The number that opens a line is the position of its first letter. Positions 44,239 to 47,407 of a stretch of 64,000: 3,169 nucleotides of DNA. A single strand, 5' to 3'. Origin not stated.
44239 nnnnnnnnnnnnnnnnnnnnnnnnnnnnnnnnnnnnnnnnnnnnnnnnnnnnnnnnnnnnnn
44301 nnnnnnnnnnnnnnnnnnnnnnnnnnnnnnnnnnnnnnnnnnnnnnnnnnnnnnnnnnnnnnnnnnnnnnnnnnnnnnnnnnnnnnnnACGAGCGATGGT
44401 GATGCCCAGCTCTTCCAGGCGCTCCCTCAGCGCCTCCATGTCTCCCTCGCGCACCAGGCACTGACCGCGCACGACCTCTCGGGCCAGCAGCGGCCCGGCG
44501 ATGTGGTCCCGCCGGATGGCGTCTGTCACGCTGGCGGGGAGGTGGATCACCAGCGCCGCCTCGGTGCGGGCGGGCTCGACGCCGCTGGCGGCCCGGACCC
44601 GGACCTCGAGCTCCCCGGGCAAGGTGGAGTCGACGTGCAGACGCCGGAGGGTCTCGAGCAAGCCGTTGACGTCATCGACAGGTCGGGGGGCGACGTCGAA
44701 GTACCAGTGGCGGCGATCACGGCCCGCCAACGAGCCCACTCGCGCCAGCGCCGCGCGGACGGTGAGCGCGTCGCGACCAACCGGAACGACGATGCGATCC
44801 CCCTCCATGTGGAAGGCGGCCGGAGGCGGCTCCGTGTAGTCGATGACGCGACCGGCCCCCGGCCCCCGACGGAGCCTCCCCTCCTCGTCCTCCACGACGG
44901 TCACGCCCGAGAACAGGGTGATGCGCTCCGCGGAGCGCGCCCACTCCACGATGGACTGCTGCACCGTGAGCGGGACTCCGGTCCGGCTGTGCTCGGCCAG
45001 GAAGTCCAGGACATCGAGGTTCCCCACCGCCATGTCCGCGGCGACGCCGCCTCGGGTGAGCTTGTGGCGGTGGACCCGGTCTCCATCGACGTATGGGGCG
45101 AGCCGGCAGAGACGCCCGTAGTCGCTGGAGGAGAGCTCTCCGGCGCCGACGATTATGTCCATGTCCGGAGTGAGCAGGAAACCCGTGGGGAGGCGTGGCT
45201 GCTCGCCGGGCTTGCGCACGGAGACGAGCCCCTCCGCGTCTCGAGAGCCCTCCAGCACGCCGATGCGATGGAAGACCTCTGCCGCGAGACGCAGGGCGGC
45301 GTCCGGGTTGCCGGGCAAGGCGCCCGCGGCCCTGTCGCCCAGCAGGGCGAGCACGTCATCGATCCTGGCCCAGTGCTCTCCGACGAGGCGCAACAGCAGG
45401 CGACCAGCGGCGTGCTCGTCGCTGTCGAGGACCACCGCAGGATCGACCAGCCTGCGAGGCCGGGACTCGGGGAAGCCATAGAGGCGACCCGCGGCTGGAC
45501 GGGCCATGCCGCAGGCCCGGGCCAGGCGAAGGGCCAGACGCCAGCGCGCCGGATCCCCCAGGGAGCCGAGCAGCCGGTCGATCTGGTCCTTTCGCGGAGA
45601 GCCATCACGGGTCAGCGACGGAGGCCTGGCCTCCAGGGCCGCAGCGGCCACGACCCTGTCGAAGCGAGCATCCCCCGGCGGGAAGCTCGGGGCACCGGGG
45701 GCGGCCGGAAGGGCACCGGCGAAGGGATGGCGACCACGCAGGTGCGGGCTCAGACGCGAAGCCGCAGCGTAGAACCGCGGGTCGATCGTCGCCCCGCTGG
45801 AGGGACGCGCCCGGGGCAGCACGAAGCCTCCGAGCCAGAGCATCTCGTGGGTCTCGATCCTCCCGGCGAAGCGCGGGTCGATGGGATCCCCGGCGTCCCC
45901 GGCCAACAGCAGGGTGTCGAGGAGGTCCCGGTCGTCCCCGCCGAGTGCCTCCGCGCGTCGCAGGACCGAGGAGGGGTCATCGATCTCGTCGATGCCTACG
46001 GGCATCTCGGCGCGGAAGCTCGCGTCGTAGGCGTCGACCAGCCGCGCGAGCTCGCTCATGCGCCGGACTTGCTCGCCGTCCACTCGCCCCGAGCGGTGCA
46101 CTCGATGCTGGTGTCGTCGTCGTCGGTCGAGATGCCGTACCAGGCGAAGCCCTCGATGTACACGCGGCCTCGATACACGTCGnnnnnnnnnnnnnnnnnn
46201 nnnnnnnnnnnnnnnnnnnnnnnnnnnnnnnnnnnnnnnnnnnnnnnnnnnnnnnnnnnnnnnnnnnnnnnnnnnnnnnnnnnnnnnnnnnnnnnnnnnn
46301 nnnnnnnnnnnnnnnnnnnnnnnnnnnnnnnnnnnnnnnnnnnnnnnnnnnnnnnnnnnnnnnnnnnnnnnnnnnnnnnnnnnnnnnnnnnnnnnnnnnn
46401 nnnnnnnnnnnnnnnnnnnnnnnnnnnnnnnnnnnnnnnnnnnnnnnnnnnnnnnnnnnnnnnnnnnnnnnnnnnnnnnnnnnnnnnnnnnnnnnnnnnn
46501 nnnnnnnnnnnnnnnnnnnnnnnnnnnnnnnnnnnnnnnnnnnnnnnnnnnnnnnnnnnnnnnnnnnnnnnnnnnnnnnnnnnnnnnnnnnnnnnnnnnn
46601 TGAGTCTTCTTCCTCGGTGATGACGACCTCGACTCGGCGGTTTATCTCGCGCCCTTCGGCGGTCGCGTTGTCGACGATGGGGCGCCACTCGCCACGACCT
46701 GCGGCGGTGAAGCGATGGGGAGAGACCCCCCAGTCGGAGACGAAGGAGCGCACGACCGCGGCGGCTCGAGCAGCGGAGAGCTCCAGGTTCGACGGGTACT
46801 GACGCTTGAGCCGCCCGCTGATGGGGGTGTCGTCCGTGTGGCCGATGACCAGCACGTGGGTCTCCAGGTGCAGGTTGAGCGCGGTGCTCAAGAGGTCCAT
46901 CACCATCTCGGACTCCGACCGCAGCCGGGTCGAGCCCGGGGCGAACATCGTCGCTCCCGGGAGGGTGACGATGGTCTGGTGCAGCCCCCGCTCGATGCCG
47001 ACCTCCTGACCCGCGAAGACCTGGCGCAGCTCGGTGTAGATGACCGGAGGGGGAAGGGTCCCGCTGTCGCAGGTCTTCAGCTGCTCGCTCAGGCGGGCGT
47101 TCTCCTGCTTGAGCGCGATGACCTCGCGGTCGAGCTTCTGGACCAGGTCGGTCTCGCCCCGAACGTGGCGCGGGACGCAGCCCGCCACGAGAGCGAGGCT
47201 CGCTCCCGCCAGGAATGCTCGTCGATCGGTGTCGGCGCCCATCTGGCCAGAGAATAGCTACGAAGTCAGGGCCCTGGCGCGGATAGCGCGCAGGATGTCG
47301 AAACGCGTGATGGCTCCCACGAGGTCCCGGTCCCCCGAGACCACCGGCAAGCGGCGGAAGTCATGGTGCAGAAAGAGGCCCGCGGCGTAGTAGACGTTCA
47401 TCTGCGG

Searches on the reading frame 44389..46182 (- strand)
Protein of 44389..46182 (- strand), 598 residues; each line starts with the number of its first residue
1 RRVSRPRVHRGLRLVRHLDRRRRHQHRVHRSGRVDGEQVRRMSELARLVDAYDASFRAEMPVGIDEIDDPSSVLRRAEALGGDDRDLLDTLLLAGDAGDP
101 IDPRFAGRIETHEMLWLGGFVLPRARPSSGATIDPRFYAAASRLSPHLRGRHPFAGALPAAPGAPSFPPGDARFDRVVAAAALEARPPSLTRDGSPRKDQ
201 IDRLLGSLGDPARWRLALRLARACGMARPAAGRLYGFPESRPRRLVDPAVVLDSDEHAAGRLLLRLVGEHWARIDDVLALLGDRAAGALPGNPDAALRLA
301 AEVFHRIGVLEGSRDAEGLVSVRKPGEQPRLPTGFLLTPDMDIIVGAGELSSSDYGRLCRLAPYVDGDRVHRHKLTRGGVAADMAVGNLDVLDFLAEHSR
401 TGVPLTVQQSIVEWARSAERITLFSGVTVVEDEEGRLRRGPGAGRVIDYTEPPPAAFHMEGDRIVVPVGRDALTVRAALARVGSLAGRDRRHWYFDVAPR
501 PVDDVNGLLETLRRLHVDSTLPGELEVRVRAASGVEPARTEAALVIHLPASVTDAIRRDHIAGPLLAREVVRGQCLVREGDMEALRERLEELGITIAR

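Call 93: search_protein_families(library=pfam, proteins=[window:44389-46182:-], max_evalue=0.001)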
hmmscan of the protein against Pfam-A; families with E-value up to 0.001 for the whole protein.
window:44389-46182:- (598 aa): 1 family
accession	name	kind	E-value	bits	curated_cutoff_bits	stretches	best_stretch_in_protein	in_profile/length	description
PF13625.11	Helicase_C_3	-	4.3e-06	27.2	34.2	1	336-424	2-91/125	Helicase conserved C-terminal domain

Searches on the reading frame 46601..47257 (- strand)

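Call 93: search_protein_families(library=pfam, proteins=[window:46601-47257:-], max_evalue=0.001)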
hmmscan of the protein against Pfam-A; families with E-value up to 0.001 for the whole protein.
window:46601-47257:- (219 aa): 1 family
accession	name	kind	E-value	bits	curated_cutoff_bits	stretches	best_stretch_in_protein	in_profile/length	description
PF00691.25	OmpA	-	2.4e-17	63.5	27.2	1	104-207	1-98/98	OmpA family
